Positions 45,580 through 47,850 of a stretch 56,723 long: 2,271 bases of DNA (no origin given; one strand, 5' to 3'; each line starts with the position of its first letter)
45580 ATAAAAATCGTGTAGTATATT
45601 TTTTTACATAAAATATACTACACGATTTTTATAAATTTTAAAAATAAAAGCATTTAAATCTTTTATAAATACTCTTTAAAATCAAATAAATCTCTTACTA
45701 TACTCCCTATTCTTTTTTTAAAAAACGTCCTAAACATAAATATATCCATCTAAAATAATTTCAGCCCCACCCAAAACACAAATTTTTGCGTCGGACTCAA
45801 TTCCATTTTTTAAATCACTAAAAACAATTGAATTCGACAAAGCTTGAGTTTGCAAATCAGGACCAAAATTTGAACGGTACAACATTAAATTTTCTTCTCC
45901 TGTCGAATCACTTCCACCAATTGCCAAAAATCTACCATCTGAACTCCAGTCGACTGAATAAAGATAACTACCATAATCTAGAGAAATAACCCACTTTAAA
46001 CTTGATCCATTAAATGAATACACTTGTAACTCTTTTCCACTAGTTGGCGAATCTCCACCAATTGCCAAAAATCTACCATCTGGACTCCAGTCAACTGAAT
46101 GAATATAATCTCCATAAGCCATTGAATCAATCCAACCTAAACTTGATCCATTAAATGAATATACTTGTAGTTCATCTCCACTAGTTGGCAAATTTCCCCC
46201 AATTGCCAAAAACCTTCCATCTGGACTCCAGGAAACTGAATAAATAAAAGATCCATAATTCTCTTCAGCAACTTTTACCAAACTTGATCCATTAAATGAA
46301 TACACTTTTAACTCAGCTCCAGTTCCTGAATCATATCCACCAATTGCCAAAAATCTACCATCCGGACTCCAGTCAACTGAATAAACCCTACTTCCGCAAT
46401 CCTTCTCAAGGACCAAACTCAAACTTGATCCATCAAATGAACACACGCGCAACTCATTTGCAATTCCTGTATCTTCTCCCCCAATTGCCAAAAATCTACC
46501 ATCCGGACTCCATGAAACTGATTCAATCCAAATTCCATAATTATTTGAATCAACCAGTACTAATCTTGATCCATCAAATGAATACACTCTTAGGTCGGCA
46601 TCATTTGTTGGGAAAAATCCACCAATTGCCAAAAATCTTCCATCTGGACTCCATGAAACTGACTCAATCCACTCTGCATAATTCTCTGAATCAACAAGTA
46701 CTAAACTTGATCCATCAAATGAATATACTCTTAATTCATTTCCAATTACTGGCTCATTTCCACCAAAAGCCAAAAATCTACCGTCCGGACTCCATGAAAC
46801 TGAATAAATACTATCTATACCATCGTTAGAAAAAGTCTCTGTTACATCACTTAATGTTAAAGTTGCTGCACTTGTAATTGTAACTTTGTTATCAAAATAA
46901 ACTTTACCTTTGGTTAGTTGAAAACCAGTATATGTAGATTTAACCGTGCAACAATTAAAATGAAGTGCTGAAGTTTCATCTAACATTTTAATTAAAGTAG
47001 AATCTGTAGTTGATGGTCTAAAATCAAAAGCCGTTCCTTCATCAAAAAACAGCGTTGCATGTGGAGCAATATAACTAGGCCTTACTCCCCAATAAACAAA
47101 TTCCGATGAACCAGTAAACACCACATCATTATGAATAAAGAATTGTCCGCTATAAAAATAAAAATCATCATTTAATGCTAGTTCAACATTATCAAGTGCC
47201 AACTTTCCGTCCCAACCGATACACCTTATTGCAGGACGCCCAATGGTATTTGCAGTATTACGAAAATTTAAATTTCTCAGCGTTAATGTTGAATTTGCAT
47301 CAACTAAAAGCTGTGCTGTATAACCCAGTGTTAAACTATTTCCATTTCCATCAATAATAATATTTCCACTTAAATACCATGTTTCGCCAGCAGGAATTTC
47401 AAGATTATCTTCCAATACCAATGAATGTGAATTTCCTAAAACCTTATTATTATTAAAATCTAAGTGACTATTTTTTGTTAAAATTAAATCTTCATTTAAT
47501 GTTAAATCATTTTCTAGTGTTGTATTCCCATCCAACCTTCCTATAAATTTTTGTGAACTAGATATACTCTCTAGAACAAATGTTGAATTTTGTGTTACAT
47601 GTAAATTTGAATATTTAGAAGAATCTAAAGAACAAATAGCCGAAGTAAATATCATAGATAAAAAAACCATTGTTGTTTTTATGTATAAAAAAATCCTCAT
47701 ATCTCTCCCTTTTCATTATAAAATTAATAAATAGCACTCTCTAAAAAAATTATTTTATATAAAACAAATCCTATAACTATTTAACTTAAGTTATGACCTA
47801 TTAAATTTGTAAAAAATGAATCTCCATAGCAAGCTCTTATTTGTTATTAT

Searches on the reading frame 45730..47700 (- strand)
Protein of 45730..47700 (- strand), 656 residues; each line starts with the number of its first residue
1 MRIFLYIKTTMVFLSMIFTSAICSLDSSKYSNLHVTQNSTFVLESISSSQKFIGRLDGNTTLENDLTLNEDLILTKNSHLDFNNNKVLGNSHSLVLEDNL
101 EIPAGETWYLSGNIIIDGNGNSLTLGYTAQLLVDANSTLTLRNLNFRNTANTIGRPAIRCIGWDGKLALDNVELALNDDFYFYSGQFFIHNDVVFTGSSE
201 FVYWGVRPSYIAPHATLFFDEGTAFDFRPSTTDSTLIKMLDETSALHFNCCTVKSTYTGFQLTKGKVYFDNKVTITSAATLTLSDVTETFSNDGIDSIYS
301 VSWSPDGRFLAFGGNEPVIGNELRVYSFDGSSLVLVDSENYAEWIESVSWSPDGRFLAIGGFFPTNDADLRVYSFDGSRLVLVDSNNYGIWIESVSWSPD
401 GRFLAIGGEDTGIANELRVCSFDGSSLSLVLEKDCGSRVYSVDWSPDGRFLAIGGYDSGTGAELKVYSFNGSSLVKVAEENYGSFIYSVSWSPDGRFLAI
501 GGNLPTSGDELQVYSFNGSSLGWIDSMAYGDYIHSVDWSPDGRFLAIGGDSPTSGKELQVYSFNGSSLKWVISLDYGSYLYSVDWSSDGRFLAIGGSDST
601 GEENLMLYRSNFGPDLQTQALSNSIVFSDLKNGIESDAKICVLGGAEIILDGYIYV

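Call 66: search_protein_families(library=pfam, proteins=[window:45730-47700:-], max_evalue=0.001)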
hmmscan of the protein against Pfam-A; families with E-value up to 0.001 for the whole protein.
window:45730-47700:- (656 aa): 21 families
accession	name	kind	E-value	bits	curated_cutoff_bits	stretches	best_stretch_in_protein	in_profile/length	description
PF25174.1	Beta-prop_THOC3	-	3.2e-28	98.9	305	2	391-600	4-194/272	THOC3 beta-propeller domain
PF12894.13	ANAPC4_WD40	-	2.9e-27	95.2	22.9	0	365-413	14-62/91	Anaphase-promoting complex subunit 4 WD40 domain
PF00400.38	WD40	-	4.4e-26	90.6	27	0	437-458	12-33/39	WD domain, G-beta repeat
PF23414.1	Beta-prop_EML_2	-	1.7e-25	90.3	90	3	323-452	20-140/266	Echinoderm microtubule-associated protein second beta-propeller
PF24807.1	WD40_CDC20-Fz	-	1.5e-21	77.4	200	2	331-458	40-157/292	CDC20/Fizzy WD40 domain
PF24814.1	WD40_Prp19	-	4.6e-20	72.3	320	3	366-598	69-281/281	Prp19 WD40 domain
PF08662.17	eIF2A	-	2.7e-18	67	20.5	3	437-566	60-181/194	Eukaryotic translation initiation factor eIF2A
PF04762.18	Beta-prop_ELP1_1st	-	1.3e-16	60.8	26.8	3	438-561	211-330/359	ELP1 first N-terminal beta-propeller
PF24817.1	WD40_WDHD1_1st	-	4.4e-16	59.3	109.9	2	282-405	167-281/291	WDHD1 first WD40 domain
PF24506.1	KNTC1_N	-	1.3e-13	51.4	27.1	0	559-598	49-88/376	KNTC1, N-terminal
PF23389.1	Beta-prop_WDR19_1st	-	4.3e-12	46.1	27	0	489-609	3-109/325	WDR19 first beta-propeller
PF24797.1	Beta-prop_WDR35_TULP_N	-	5.2e-12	46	80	0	391-478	117-194/332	WDR35/TULP4 N-terminal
PF07676.18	PD40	-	1.3e-11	44.6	20.9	0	299-312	12-25/38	WD40-like Beta Propeller Repeat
PF23775.1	Beta-prop_RIG_2nd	-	2.6e-11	43.9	80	0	436-498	37-95/278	RIG second beta-propeller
PF25460.1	Beta-prop_Aladin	-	1.2e-08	35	171.1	0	346-496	21-166/340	Aladin seven-bladed propeller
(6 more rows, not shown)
